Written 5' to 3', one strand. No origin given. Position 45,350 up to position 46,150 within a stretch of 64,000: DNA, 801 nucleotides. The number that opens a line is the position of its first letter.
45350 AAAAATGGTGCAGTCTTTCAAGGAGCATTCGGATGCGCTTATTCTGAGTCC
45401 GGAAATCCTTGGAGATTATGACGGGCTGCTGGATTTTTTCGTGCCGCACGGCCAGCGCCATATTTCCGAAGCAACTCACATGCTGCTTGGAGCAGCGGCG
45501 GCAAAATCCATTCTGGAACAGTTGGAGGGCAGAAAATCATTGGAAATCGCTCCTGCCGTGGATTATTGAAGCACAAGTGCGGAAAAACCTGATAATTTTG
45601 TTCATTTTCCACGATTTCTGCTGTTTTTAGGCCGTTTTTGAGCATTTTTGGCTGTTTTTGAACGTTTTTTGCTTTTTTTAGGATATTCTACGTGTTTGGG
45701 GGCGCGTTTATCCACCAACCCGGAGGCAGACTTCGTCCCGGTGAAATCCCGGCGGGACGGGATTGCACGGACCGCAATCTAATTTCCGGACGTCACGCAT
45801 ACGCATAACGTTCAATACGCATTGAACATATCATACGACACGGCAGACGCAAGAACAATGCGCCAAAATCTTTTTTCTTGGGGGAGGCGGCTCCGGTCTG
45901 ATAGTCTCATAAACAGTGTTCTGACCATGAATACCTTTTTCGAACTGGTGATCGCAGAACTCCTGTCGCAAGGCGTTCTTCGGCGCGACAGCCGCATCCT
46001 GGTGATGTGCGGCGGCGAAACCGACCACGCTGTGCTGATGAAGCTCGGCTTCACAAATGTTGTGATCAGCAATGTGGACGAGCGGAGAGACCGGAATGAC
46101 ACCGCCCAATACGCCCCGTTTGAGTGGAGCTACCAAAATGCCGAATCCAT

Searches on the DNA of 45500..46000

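Call 63: search_rna_families(source=window, start=45500, end=46000, threshold=evalue, max_evalue=1)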
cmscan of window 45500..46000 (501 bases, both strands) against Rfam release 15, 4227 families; matches with E-value up to 1: 1.
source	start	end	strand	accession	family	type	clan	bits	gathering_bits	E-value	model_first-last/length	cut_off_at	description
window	45811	45868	-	RF00667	mir-33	Gene; miRNA;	-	17.3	50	0.35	1-69/69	no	mir-33 microRNA precursor family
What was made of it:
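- On Known RNA family (Rfam 15): The only hit at 45500-46000 is a chance mir-33 match, E=0.35 (call 63).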
